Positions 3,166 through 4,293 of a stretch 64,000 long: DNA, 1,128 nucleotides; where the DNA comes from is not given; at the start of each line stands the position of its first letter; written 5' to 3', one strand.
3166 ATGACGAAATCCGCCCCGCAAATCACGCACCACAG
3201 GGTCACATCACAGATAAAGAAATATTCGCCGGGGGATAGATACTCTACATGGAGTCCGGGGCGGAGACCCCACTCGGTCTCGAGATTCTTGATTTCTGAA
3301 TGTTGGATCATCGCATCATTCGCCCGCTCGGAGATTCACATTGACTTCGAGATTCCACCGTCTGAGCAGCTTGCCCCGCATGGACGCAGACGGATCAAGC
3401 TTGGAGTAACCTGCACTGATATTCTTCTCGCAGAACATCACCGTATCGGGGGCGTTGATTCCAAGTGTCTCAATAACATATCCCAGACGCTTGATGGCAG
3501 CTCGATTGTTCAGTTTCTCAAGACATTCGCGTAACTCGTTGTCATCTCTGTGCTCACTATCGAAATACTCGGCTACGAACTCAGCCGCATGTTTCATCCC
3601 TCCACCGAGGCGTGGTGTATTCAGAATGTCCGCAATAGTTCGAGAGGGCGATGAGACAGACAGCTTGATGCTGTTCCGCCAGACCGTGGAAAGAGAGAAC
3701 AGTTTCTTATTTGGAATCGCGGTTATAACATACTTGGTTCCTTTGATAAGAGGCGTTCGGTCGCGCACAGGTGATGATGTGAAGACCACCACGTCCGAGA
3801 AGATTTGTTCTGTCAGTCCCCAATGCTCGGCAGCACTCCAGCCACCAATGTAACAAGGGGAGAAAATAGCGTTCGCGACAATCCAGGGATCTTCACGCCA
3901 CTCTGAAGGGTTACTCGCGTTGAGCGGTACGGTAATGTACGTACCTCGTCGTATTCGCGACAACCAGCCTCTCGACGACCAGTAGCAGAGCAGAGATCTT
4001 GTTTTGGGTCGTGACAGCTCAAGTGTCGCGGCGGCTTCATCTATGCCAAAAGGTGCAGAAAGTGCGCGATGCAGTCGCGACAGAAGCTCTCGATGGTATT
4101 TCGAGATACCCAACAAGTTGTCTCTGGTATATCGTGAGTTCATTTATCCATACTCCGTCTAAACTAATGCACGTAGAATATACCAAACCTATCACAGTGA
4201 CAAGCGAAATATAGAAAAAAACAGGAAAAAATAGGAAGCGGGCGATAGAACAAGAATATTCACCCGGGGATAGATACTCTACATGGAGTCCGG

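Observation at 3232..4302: A 1-kb mini-island bounded by a 37-bp duplication of the argS 3' end that cuts a toxin gene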

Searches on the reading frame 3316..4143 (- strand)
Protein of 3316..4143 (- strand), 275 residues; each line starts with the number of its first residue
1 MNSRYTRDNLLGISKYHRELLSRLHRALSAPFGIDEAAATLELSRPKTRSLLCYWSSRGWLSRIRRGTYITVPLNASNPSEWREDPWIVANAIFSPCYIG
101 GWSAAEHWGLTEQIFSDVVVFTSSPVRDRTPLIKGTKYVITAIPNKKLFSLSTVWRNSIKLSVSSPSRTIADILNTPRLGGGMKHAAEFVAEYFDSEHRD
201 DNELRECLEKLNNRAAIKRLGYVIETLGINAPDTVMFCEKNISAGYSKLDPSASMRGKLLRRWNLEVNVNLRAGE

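Call 10: search_protein_families(library=pfam, proteins=[window:3316-4143:-], max_evalue=0.01)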
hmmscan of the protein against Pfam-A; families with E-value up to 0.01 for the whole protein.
window:3316-4143:- (275 aa): 2 families
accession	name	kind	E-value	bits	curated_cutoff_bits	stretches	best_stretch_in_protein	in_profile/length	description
PF09407.15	AbiEi_1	-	1.2e-05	26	22.2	1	96-225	17-141/142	AbiEi antitoxin C-terminal domain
PF13338.12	AbiEi_4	-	0.00019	21.9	25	1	31-70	13-47/49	Transcriptional regulator, AbiEi antitoxin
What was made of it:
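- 3316..4143 (-): abiEi, a full-length (275 aa) antitoxin/repressor of a type IV AbiE system, now without a partner toxin. Pfam (call 10).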

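Call 14: find_homologous_proteins(query=window:3316-4143:-)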
Query window:3316-4143:- (275 aa): 3377 proteins with E <= 0.001 among 4644 candidates; the best 120 are listed.
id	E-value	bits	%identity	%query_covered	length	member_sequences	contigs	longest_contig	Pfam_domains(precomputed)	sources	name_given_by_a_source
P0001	3.6e-183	625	100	100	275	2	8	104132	-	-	-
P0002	2.9e-163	559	88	100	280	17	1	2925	-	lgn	-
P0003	2.5e-157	540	86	100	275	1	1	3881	-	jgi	-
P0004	2.5e-156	537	84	100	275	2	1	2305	-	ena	-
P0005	4.6e-148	510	80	100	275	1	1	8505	-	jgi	-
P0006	2.8e-145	500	79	99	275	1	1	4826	-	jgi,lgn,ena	-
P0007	1.4e-144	498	81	96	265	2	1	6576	PF13338.13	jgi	jgi:predicted transcriptional regulator of viral defense system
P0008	2.4e-141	487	77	99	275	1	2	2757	PF13338.13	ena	-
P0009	8.4e-141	486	76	99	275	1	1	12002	PF13338.13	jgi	jgi:predicted transcriptional regulator of viral defense system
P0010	5.5e-140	483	77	99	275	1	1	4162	-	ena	-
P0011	1.1e-135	469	73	100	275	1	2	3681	-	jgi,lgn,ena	-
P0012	1.3e-135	469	73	100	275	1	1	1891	PF13338.13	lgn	-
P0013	1.1e-134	466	73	100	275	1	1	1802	PF13338.13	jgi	-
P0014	2.0e-134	465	73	100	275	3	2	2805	PF13338.13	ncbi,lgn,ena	-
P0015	9.8e-133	459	72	100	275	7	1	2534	PF13338.13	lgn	-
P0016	1.0e-132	459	72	100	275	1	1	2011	PF13338.13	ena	-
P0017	6.6e-132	457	72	98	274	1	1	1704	PF13338.13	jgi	jgi:predicted transcriptional regulator of viral defense system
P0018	1.9e-131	455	72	100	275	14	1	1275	PF13338.13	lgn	-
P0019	1.7e-130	452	71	100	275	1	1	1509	PF13338.13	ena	-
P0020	2.2e-130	452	71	100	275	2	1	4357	PF13338.13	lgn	-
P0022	8.0e-126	437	69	100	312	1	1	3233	PF13338.13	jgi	jgi:predicted transcriptional regulator of viral defense system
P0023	6.7e-120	417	70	91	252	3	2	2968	PF13338.13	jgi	-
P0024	3.0e-114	399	64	96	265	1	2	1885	PF13338.13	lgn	-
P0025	1.6e-111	390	60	99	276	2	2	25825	PF13338.13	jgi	-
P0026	1.9e-105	370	57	99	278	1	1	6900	PF13338.13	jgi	-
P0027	6.5e-105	368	57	99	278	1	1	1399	PF13338.13,PF12802.14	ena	-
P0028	7.6e-105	368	57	99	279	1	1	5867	PF13338.13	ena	-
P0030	1.3e-103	364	55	99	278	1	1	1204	PF13338.13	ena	-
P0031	1.9e-103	363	57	96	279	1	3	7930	PF13338.13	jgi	jgi:predicted transcriptional regulator of viral defense system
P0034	4.7e-103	362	59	95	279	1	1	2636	PF13338.13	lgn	-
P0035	6.9e-102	358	58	95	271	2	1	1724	PF13338.13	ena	-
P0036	9.2e-102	358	57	95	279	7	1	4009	PF13338.13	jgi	jgi:predicted transcriptional regulator of viral defense system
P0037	8.9e-101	354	55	99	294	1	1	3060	PF13338.13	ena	-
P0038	2.5e-100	353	57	100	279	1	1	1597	PF13338.13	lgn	-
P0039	3.1e-100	353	56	95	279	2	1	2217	PF13338.13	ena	-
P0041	1.5e-99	350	56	100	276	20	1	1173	PF13338.13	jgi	jgi:predicted transcriptional regulator of viral defense system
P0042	3.1e-99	349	55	100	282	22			PF13338.13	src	-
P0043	4.4e-99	349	55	95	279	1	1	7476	PF13338.13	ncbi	-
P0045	5.1e-98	345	56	100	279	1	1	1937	PF13338.13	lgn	-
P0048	2.6e-97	343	54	99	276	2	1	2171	PF13338.13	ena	-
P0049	4.2e-97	342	55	99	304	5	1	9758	PF13338.13,PF12802.14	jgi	jgi:predicted transcriptional regulator of viral defense system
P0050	1.4e-96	341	54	100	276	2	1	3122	PF13338.13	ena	-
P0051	4.9e-96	339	54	99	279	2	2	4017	PF13338.13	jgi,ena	-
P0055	1.0e-95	338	55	99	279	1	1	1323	PF13338.13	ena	-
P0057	1.8e-95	337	55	95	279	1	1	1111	PF13338.13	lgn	-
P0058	3.5e-95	336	53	99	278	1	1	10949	PF13338.13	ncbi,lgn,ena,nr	ncbi:MAG: type IV toxin-antitoxin system AbiEi family antitoxin domain-containing protein [Candidatu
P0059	1.0e-94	335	56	93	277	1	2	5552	PF13338.13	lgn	-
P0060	2.4e-94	333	53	100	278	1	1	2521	PF13338.13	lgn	-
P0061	2.5e-94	333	52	99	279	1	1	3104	PF13338.13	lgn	-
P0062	4.1e-94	333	56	99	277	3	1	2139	PF13338.13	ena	-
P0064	4.4e-94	332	53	99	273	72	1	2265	PF13338.13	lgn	-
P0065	7.7e-94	332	55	96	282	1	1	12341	PF13338.13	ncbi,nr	ncbi:MAG: hypothetical protein HY321_08855 [Armatimonadetes bacterium]|nr:hypothetical protein [Arma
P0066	8.9e-94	331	54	99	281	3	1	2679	PF13338.13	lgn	-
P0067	9.5e-94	331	52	99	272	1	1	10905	PF13338.13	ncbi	ncbi:MAG: type IV toxin-antitoxin system AbiEi family antitoxin domain-containing protein [bacterium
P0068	1.1e-93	331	53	96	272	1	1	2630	PF13338.13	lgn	-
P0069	2.0e-93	330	54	96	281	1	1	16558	PF13338.13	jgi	jgi:predicted transcriptional regulator of viral defense system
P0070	2.4e-93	330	53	95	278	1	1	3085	PF13338.13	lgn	-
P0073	5.6e-93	329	52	99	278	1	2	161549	PF13338.13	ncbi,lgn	-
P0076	1.1e-92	328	53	99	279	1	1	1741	PF13338.13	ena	-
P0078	1.8e-92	327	55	96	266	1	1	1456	PF13338.13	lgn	-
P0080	1.9e-92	327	53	99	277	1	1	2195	PF13338.13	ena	-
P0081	2.8e-92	327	55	95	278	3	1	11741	PF13338.13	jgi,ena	-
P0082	3.1e-92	326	52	99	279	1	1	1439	PF13338.13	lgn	-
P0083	3.4e-92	326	54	95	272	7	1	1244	PF13338.13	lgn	-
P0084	4.8e-92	326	55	95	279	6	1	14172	PF13338.13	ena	-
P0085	1.1e-91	325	54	96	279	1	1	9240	PF13338.13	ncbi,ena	-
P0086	1.2e-91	324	51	99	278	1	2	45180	PF13338.13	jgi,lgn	jgi:predicted transcriptional regulator of viral defense system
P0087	1.3e-91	324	53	99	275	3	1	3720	PF13338.13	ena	-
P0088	1.4e-91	324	54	96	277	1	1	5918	PF13338.13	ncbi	-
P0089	1.6e-91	324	52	99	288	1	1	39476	PF13338.13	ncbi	-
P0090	2.4e-91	324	52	100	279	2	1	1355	PF13338.13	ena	-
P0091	2.6e-91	323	54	99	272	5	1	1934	PF13338.13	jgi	jgi:predicted transcriptional regulator of viral defense system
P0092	2.6e-91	323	54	95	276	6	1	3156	PF13338.13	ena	-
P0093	2.7e-91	323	52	95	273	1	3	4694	PF13338.13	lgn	-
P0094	6.3e-91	322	52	98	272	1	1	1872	PF13338.13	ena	-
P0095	6.8e-91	322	52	99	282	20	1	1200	PF13338.13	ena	-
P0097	1.0e-90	321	52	96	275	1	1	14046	PF13338.13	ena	-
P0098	1.1e-90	321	53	93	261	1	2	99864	PF13338.13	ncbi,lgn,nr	ncbi:MAG: type IV toxin-antitoxin system AbiEi family antitoxin domain-containing protein [Candidatu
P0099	1.2e-90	321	52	95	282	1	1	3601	PF13338.13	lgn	-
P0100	1.6e-90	321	52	88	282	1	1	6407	PF13338.13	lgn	-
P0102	1.9e-90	321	51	99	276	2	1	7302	PF13338.13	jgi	-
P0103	2.7e-90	320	52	95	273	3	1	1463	PF13338.13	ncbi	-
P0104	2.8e-90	320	51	99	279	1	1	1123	PF13338.13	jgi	jgi:predicted transcriptional regulator of viral defense system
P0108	7.8e-90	319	51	99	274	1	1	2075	PF13338.13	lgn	-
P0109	8.1e-90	318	53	95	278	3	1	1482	PF13338.13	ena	-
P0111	1.1e-89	318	51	95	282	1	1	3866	PF13338.13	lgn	-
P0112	1.2e-89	318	53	94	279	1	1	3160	PF13338.13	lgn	-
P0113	1.3e-89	318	53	95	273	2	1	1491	PF13338.13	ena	-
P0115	1.7e-89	317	53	100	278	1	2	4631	PF13338.13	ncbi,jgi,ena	-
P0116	1.9e-89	317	52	95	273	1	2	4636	PF13338.13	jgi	jgi:predicted transcriptional regulator of viral defense system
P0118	2.3e-89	317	55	95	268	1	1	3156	PF13338.13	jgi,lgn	-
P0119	2.7e-89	317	54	96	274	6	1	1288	PF13338.13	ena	-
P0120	3.0e-89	317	51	96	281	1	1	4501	PF13338.13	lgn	-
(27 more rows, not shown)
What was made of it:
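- On AbiE type IV TA system: Homologs carry PF13338 (call 14).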

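Call 15: find_encoding_contigs(protein=P0001, flank=6000, max_places=10)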
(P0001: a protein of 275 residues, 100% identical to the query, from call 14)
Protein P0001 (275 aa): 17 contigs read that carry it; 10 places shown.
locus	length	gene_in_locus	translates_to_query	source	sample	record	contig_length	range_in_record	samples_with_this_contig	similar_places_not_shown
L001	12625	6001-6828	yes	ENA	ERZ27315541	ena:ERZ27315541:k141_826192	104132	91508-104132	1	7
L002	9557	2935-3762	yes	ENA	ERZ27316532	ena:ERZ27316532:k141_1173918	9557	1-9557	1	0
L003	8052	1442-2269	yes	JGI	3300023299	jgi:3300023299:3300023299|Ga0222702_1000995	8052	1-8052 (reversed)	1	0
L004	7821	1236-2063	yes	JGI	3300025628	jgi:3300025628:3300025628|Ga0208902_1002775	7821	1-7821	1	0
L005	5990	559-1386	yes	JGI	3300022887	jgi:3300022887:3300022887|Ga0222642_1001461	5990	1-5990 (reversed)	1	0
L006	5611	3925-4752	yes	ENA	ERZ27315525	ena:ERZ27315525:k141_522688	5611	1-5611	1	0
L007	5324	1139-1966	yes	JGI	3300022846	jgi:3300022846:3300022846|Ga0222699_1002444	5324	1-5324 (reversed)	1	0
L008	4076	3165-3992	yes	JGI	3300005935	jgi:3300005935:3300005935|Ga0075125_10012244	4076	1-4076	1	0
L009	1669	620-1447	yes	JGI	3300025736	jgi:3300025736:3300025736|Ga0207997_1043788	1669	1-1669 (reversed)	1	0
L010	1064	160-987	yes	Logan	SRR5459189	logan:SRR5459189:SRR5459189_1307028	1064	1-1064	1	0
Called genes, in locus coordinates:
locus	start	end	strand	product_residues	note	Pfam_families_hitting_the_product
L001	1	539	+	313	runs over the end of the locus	PF01018:GTP1_OBG, PF01926:MMR_HSR1, PF02421:FeoB_N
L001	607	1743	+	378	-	PF00696:AA_kinase, PF01472:PUA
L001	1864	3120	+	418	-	PF00171:Aldedh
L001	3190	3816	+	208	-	PF01467:CTP_transf_like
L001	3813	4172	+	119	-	PF02410:RsfS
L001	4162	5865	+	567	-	PF03485:Arg_tRNA_synt_N, PF00750:tRNA-synt_1d, PF05746:DALR_1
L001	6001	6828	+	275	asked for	-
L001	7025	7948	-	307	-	PF08843:AbiEii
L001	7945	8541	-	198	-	PF13338:AbiEi_4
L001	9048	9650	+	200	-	PF13338:AbiEi_4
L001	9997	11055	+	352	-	PF09952:AbiEi_2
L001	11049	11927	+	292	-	-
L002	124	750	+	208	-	PF01467:CTP_transf_like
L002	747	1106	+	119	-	PF02410:RsfS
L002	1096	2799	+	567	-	PF03485:Arg_tRNA_synt_N, PF00750:tRNA-synt_1d, PF05746:DALR_1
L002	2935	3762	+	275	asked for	-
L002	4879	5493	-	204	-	PF13338:AbiEi_4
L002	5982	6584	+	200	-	PF13338:AbiEi_4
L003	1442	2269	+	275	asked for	-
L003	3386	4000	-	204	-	PF13338:AbiEi_4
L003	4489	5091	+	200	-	PF13338:AbiEi_4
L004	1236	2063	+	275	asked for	-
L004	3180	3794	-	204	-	PF13338:AbiEi_4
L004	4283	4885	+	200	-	PF13338:AbiEi_4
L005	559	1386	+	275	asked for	-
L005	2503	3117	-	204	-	PF13338:AbiEi_4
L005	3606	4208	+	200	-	PF13338:AbiEi_4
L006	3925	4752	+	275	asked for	-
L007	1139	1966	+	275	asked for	-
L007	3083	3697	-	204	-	PF13338:AbiEi_4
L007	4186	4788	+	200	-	PF13338:AbiEi_4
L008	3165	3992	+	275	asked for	-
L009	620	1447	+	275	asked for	-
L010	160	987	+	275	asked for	-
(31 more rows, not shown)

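Call 17: find_encoding_contigs(protein=P0005, flank=8000, max_places=3)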
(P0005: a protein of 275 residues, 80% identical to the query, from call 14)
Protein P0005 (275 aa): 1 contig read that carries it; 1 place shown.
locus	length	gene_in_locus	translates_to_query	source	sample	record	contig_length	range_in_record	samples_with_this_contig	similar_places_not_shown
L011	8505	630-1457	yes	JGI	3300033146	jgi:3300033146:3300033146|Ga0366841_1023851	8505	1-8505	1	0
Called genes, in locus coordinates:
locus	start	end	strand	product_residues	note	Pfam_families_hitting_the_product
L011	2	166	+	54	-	?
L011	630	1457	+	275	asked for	-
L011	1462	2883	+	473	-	PF08843:AbiEii, PF13280:WYL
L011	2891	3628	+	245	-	PF20582:UPF0758_N, PF04002:RadC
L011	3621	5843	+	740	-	PF13588:HSDR_N_2, PF02384:N6_Mtase, PF01170:UPF0020, PF07669:Eco57I (faint), PF05175:MTS (faint), PF02384:N6_Mtase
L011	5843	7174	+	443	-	PF01420:Methylase_S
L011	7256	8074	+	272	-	-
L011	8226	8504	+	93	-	?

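Call 18: find_encoding_contigs(protein=P0009, flank=10000, max_places=3)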
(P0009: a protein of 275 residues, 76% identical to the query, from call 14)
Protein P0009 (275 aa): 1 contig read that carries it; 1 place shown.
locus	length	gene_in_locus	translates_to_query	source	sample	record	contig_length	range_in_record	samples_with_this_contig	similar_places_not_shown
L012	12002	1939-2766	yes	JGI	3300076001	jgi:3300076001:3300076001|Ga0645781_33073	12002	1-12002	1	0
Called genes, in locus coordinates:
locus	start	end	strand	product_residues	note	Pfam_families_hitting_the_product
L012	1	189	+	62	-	?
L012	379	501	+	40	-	-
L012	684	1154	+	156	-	-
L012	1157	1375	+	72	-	PF06305:LapA_dom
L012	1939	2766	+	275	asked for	PF13338:AbiEi_4 (weak)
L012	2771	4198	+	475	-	PF08843:AbiEii, PF13280:WYL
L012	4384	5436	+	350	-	-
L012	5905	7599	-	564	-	PF00512:HisKA (weak), PF02518:HATPase_c, PF00072:Response_reg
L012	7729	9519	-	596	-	PF00009:GTP_EFTU, PF01926:MMR_HSR1 (weak), PF03144:GTP_EFTU_D2, PF22042:EF-G_D2 (weak), PF00679:EFG_C, PF21018:BipA_C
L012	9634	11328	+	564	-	PF02518:HATPase_c, PF13589:HATPase_c_3 (weak), PF09239:Topo-VIb_trans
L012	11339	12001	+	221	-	?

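Call 19: find_encoding_contigs(protein=P0003, flank=5000, max_places=3)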
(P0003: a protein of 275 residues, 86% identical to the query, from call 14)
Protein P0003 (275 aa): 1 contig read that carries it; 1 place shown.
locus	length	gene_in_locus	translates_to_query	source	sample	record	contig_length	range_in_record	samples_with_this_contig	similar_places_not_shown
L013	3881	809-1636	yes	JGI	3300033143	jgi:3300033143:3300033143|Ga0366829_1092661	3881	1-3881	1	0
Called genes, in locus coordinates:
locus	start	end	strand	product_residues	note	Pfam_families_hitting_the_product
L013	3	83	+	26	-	?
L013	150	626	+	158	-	PF00578:AhpC-TSA, PF08534:Redoxin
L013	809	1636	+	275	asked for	-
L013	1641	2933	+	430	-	PF08843:AbiEii, PF13280:WYL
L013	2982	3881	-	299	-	?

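Call 20: find_encoding_contigs(protein=P0002, flank=5000, max_places=3)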
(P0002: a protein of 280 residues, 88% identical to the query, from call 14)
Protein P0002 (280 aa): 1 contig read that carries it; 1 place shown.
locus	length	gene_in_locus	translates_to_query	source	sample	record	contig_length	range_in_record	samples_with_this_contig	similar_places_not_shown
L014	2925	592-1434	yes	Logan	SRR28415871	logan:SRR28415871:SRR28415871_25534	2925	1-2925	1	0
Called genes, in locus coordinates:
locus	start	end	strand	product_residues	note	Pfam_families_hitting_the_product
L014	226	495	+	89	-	PF09905:VF530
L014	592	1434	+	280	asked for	-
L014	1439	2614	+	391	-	PF08843:AbiEii, PF13280:WYL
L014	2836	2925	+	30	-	?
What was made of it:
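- Closest known: AbiE type IV toxin-antitoxin / abortive-infection systems. Different: The intact relatives carry an extra C-terminal WYL domain on the toxin (calls 17-20).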

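Call 35: list_cluster_members(proteins=[P0001, P0002])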
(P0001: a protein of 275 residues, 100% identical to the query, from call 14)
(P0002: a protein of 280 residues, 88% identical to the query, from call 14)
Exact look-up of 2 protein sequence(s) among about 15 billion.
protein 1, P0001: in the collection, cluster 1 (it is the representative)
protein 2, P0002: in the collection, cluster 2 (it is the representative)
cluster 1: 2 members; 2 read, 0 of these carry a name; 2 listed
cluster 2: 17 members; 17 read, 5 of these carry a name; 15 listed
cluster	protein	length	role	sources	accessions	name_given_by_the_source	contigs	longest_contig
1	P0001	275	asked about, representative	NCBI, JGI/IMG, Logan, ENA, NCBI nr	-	-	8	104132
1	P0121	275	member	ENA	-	-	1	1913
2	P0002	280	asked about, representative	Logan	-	-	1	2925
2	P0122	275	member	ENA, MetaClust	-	\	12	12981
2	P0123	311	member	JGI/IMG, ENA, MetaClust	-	\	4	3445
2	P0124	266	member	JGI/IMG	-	predicted transcriptional regulator of viral defense system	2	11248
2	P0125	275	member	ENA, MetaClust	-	\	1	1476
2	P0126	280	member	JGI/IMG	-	predicted transcriptional regulator of viral defense system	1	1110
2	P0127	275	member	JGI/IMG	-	-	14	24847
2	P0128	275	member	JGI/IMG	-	-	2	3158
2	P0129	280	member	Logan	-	-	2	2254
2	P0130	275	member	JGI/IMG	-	-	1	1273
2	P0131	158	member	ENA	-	-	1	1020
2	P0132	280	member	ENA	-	-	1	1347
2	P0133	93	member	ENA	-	-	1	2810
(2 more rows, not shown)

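Call 36: find_encoding_contigs(protein=P0121, flank=5000, max_places=4)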
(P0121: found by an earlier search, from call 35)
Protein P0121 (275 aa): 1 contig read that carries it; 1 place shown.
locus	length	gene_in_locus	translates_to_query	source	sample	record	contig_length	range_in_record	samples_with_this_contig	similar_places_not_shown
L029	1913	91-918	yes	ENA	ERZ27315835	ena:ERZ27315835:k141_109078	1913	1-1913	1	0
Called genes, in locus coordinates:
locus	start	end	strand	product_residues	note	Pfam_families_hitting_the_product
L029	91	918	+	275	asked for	-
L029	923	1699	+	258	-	PF08843:AbiEii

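Call 37: find_encoding_contigs(protein=P0127, flank=10000, max_places=6)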
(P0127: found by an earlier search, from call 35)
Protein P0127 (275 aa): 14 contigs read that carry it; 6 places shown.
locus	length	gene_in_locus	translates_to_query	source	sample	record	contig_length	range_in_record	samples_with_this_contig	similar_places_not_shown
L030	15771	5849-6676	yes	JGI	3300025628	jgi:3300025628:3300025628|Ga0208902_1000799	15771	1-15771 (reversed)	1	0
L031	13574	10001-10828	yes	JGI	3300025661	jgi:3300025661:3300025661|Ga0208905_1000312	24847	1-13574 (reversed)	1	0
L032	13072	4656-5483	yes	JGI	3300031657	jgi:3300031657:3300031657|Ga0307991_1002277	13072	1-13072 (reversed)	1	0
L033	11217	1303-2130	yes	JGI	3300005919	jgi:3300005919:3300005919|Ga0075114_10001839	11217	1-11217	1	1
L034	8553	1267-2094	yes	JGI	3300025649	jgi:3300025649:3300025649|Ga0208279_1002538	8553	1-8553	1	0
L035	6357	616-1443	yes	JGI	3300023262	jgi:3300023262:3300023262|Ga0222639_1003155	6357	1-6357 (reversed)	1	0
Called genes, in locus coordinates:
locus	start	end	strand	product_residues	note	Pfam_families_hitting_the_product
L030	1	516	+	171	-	?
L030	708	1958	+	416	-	PF00999:Na_H_Exchanger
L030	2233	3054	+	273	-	PF00359:PTS_EIIA_2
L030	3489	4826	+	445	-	PF01979:Amidohydro_1, PF12890:DHOase (faint), PF07969:Amidohydro_3 (weak)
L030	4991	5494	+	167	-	-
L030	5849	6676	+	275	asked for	-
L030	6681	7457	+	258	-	PF08843:AbiEii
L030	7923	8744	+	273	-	-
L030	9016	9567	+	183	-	PF01844:HNH, PF14279:HNH_5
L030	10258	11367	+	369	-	PF14279:HNH_5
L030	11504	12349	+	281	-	-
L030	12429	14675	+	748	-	-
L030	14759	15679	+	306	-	PF01555:N6_N4_Mtase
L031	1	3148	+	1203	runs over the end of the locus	PF02463:SMC_N, PF13175:AAA_15, PF13304:AAA_21 (faint), PF13476:AAA_23, PF13555:AAA_29 (faint), PF06470:SMC_hinge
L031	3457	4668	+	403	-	PF02638:GHL10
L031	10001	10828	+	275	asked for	-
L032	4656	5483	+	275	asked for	-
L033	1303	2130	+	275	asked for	-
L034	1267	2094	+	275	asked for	-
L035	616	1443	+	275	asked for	-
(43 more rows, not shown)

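Call 54: search_protein_families(library=pfam, proteins=[L001:9997-11055:+, L001:11049-11927:+, L030:4991-5494:+, L030:7923-8744:+], max_evalue=0.001)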
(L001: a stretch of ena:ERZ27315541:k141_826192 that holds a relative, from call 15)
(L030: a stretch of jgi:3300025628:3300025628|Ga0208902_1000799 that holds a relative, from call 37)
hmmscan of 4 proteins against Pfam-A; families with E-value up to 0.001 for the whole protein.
L001:9997-11055:+ (352 aa): 1 family
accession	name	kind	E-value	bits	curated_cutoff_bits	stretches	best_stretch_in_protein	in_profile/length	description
PF09952.14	AbiEi_2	-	6.8e-16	59.3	21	1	202-348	1-142/143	Transcriptional regulator, AbiEi antitoxin, Type IV TA system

L001:11049-11927:+ (292 aa): 1 family
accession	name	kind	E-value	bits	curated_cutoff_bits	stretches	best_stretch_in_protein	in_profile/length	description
PF08843.17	AbiEii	-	0.00021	21.7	22.5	1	100-267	95-220/238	Nucleotidyl transferase AbiEii toxin, Type IV TA system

L030:4991-5494:+ (167 aa): 0 families

L030:7923-8744:+ (273 aa): 0 families
